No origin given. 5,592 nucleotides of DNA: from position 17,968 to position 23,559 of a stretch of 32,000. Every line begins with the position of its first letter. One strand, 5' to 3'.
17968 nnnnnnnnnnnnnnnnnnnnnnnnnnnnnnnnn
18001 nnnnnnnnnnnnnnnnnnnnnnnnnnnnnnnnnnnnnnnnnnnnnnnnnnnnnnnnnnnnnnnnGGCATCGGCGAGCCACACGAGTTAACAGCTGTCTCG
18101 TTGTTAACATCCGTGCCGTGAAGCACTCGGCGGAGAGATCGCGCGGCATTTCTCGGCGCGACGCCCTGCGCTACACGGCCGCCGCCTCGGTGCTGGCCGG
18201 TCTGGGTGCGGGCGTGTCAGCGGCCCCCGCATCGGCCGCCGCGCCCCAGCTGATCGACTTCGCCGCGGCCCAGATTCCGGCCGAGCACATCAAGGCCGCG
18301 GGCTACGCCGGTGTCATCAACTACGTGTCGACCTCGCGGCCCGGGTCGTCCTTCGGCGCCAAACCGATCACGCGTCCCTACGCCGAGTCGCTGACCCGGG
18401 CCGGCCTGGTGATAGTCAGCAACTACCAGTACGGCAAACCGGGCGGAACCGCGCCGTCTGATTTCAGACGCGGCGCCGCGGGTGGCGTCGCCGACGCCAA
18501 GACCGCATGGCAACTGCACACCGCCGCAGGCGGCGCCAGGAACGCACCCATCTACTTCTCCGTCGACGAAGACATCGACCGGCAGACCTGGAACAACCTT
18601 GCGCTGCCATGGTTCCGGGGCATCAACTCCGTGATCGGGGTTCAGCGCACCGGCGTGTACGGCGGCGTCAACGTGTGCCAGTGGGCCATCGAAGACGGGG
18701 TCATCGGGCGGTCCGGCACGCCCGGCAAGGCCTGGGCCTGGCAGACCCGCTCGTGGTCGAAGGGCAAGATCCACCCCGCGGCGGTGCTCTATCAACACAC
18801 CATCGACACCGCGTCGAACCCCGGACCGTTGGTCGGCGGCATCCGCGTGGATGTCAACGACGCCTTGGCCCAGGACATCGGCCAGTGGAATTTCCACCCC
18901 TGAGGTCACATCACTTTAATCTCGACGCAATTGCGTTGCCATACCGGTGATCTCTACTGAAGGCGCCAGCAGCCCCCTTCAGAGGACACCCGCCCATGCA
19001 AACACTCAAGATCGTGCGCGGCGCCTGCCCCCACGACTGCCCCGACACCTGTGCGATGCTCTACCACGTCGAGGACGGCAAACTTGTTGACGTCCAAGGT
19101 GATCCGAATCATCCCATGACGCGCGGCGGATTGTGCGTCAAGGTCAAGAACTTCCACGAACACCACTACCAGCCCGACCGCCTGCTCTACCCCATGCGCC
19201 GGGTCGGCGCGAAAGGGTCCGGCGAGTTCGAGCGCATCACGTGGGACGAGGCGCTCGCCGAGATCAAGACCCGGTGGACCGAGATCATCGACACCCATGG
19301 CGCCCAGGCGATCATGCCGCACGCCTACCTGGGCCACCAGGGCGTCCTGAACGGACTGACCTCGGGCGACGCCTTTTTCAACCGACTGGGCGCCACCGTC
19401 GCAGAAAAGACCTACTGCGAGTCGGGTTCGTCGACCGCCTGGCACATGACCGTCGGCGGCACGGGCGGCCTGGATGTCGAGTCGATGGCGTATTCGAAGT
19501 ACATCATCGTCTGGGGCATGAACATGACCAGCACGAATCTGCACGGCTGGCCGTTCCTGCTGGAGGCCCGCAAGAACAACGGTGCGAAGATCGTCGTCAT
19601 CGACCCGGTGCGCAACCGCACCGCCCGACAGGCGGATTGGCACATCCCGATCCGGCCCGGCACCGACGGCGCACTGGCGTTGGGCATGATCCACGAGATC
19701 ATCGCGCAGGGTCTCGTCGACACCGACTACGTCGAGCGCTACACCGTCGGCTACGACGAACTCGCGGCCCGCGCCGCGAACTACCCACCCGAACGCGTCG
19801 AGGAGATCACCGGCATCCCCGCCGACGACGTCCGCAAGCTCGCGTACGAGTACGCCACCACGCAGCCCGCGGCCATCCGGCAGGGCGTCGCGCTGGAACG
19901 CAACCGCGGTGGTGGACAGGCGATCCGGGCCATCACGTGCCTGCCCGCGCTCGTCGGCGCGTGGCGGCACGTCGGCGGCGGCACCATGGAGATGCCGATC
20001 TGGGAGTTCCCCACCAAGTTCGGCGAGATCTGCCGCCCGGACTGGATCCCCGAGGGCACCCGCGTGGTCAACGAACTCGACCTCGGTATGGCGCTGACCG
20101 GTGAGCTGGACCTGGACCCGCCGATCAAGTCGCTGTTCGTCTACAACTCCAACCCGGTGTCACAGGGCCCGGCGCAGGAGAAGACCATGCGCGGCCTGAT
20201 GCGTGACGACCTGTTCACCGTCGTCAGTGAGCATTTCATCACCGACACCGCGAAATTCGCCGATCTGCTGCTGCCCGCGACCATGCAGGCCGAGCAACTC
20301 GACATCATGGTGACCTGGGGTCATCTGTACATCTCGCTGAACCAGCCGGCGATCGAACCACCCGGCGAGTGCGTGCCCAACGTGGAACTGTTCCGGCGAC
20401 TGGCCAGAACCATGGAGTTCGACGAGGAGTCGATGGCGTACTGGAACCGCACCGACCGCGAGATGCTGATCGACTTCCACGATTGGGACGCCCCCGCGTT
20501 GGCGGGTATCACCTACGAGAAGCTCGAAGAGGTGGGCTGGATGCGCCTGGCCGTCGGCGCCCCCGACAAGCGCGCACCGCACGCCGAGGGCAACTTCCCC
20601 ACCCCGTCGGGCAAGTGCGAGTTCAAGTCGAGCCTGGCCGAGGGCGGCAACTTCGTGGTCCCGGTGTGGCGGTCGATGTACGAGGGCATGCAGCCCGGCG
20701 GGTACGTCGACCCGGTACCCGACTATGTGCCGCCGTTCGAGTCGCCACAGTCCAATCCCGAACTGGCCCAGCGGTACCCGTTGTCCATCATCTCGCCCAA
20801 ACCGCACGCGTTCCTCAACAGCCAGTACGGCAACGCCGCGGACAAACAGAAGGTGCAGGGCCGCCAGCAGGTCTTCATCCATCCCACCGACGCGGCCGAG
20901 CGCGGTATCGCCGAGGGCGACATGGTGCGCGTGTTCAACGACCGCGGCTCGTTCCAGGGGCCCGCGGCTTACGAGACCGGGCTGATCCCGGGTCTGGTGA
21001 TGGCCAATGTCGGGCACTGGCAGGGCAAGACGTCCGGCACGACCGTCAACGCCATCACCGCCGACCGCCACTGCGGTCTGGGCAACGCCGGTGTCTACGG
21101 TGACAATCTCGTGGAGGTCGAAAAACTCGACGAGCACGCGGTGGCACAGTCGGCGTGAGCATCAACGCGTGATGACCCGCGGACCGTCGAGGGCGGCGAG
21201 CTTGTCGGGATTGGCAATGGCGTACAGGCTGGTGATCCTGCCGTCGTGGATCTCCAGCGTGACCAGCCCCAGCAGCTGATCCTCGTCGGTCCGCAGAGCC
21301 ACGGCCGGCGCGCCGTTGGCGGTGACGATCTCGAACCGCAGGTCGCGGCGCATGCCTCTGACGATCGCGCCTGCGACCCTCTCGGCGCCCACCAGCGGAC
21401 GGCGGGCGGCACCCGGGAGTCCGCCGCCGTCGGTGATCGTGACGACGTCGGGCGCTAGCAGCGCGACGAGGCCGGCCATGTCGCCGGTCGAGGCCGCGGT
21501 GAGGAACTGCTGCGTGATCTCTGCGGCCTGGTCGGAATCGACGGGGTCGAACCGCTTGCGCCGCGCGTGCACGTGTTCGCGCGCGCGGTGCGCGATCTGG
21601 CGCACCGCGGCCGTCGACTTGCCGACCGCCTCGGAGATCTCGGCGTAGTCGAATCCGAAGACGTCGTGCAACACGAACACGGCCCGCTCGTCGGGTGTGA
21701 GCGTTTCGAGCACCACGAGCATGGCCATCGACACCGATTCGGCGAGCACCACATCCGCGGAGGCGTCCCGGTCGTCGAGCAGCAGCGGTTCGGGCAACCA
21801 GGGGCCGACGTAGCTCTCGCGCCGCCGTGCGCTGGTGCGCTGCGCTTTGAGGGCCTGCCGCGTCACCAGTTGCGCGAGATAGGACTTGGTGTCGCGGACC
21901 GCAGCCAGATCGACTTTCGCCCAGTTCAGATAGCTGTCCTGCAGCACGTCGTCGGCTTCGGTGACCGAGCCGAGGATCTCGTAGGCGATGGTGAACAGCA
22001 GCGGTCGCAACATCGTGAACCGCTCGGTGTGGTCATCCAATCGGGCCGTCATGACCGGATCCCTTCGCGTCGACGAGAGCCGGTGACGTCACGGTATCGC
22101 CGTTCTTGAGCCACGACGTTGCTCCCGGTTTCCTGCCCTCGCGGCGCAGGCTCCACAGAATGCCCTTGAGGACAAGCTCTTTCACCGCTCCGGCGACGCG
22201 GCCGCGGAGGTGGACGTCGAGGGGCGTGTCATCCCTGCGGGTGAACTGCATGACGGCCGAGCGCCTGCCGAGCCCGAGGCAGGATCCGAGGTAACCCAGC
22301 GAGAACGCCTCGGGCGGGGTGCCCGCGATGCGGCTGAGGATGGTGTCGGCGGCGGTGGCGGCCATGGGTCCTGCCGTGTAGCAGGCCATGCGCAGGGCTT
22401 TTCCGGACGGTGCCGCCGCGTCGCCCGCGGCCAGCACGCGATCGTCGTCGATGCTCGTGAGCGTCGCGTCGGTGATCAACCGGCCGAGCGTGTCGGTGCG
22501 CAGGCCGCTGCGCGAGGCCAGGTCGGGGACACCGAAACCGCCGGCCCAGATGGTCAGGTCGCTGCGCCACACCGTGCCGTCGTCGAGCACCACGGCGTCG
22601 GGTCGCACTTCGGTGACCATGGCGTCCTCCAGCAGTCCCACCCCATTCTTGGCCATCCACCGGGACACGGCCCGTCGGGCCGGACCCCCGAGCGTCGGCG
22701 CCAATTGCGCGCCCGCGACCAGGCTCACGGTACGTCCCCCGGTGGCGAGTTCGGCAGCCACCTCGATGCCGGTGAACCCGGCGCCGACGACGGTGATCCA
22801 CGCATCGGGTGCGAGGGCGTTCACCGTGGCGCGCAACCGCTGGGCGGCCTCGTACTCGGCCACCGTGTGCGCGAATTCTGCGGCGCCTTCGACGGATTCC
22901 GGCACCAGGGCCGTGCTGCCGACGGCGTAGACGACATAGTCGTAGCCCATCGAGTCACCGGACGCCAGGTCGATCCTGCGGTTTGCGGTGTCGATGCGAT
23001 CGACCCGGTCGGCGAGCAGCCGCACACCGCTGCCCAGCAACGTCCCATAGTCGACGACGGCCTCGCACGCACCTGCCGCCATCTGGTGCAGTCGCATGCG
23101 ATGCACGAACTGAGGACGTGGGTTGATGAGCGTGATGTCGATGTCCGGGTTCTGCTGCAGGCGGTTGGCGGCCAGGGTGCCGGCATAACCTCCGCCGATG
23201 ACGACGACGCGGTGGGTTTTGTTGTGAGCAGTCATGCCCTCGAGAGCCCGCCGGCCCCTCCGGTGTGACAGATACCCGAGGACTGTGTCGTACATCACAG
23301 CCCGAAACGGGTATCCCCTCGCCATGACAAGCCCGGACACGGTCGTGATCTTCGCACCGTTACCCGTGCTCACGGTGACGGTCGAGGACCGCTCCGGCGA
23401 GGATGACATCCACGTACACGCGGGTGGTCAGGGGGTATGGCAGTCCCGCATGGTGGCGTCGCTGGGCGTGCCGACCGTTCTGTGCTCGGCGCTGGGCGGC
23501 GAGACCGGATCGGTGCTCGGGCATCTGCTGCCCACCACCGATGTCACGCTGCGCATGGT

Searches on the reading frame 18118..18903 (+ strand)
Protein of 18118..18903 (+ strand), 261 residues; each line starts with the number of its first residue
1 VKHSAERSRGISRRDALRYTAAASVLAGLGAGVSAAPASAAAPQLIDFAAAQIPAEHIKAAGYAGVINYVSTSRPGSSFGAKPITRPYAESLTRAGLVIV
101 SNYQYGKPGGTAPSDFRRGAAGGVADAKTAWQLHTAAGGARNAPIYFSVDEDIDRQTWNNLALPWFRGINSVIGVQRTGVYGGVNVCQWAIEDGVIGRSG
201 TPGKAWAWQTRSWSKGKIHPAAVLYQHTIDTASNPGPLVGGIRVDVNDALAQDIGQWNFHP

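Call 15: search_protein_families(library=pfam, proteins=[window:18118-18903:+], max_evalue=0.0001)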
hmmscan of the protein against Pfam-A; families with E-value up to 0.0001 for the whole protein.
window:18118-18903:+ (261 aa): 1 family
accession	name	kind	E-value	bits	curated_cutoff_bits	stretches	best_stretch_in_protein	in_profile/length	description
PF08924.17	Rv2525c_GlyHyd-like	-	2.5e-42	145.7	27.2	1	57-248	2-197/198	Rv2525c-like, glycoside hydrolase-like domain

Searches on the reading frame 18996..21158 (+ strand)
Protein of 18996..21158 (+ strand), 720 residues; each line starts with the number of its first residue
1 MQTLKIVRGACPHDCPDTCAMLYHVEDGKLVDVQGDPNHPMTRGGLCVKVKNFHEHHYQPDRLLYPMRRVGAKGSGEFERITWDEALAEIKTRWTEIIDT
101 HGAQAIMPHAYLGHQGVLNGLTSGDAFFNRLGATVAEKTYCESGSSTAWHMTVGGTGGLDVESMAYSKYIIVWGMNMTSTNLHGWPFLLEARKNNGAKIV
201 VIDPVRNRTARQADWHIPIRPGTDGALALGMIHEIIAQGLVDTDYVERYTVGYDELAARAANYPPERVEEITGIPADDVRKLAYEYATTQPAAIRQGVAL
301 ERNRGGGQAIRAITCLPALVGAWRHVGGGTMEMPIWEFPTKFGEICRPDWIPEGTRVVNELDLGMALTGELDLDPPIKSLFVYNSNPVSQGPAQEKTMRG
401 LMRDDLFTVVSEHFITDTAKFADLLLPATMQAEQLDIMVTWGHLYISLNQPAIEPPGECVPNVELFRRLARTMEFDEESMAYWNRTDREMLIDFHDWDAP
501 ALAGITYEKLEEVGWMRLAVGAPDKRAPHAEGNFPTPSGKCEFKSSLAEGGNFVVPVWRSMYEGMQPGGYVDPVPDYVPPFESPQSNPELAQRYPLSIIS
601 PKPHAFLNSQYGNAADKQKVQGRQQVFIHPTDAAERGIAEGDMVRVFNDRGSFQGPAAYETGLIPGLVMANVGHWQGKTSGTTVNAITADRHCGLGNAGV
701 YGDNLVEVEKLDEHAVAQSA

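Call 15: search_protein_families(library=pfam, proteins=[window:18996-21158:+], max_evalue=0.0001)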
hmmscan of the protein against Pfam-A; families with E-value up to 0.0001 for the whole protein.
window:18996-21158:+ (720 aa): 3 families
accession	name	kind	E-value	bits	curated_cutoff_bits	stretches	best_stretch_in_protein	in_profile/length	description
PF00384.28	Molybdopterin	-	8.7e-44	150.4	24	1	62-471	1-352/353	Molybdopterin oxidoreductase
PF01568.27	Molydop_binding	-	2.5e-20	73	26.8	1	597-691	2-96/110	Molydopterin dinucleotide binding domain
PF04879.21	Molybdop_Fe4S4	-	6e-13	49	22.7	1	5-58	2-54/55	Molybdopterin oxidoreductase Fe4S4 domain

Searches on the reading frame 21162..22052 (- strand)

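Call 15: search_protein_families(library=pfam, proteins=[window:21162-22052:-], max_evalue=0.0001)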
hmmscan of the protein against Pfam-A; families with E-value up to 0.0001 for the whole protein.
window:21162-22052:- (296 aa): 4 families
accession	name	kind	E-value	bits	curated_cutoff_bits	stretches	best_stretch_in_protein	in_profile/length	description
PF08281.18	Sigma70_r4_2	-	1.1e-14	54.2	25.7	1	110-160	3-53/54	Sigma-70, region 4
PF04545.22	Sigma70_r4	-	3.9e-08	33.1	24.1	1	114-160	1-47/50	Sigma-70, region 4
PF04542.20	Sigma70_r2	-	4.9e-06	26.7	24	1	13-76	3-70/71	Sigma-70 region 2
PF12680.13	SnoaL_2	-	5.5e-05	24.2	27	0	181-247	2-64/102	SnoaL-like domain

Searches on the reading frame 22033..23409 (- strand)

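Call 15: search_protein_families(library=pfam, proteins=[window:22033-23409:-], max_evalue=0.0001)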
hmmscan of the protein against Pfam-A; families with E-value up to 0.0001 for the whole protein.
window:22033-23409:- (458 aa): 8 families
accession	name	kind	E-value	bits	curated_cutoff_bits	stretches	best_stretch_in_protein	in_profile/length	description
PF07992.20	Pyr_redox_2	-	8.9e-39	134.1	26.1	1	67-346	2-279/291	Pyridine nucleotide-disulphide oxidoreductase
PF00070.33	Pyr_redox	-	2.9e-11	44.2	22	1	205-272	2-70/82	Pyridine nucleotide-disulphide oxidoreductase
PF13454.12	NAD_binding_9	-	2.4e-06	28.1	21.8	0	69-100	1-35/155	FAD-NAD(P)-binding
PF01266.30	DAO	-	3.8e-06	27.1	27.9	0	67-99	1-32/353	FAD dependent oxidoreductase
PF13450.12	NAD_binding_8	-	1.1e-05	26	21.9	0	70-122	1-48/68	NAD(P)-binding Rossmann-like domain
PF05834.18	Lycopene_cycl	-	2e-05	24.3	23.4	0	68-101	2-36/380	Lycopene cyclase protein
PF13434.12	Lys_Orn_oxgnase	-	2.2e-05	24.2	21.3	0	158-229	150-215/339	L-lysine 6-monooxygenase/L-ornithine 5-monooxygenase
PF01134.28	GIDA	-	3.7e-05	23.4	22.1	0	205-232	2-29/391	Glucose inhibited division protein A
